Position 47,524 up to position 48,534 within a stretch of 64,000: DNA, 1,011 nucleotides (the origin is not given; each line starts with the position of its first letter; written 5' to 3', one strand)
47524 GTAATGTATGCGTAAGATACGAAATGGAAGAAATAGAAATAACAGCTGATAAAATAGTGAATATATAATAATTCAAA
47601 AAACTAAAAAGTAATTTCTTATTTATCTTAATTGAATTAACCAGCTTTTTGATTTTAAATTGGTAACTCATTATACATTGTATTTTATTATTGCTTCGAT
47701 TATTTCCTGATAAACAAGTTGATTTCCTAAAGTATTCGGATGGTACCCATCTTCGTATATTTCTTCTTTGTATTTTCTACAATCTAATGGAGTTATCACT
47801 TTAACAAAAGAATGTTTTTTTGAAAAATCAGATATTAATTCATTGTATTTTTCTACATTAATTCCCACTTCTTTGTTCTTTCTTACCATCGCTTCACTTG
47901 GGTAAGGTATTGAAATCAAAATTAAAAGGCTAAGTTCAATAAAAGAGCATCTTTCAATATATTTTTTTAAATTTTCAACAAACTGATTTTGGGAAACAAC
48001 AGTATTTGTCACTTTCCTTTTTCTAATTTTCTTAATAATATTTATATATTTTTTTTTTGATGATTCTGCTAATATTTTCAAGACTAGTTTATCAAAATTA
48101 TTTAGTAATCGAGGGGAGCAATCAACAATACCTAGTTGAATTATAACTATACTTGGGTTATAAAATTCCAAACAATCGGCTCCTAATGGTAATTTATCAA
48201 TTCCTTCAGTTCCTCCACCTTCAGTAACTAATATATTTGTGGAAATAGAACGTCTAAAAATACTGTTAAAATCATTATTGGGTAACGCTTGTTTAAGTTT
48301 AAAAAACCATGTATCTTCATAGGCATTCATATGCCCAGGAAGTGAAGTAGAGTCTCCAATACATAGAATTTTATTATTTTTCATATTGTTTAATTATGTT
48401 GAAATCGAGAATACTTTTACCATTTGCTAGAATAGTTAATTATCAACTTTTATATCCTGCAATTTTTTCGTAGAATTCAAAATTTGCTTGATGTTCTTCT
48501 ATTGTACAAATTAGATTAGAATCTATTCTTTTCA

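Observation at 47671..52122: Unassigned redox/tailoring block after the legionaminic-acid genes: candidate route to an undescribed nonulosonic acid derivative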

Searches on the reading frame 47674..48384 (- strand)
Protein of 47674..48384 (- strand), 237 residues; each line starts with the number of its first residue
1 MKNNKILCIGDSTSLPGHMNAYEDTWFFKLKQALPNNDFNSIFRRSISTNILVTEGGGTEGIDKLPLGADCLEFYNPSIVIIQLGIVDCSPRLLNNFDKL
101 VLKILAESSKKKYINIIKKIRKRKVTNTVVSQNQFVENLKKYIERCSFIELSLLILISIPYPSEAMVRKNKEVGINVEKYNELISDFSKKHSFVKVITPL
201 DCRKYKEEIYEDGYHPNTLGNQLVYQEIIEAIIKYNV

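Call 4: search_protein_families(library=pfam, proteins=[window:47674-48384:-], max_evalue=0.01)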
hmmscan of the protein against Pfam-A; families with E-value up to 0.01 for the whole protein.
window:47674-48384:- (237 aa): 2 families
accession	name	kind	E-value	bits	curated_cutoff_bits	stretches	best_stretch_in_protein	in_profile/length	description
PF00657.28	Lipase_GDSL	-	3.8e-06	27.6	23.6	1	6-228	1-208/208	GDSL-like Lipase/Acylhydrolase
PF13472.12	Lipase_GDSL_2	-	9.2e-06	26.7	32.9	1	8-223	1-178/178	GDSL-like Lipase/Acylhydrolase family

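Call 5: search_protein_families(library=ncbifam, proteins=[window:47674-48384:-], max_evalue=0.01)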
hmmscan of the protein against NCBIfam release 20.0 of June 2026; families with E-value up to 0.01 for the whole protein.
window:47674-48384:- (237 aa): 1 family
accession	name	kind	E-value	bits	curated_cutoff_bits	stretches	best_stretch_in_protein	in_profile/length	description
TIGR01350.1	lipoamide_DH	equivalog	0.0084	14.8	408.8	0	83-180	195-286/461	dihydrolipoyl dehydrogenase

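Call 85: search_solved_structures(query=window:47674-48384:-, max_evalue=1)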
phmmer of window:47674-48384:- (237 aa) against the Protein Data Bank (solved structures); distinct sequences matched with E-value up to 1: 1.
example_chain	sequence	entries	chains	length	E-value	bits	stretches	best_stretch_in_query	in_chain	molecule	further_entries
1vlh_A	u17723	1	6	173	0.31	13.4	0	75-123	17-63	Phosphopantetheine adenylyltransferase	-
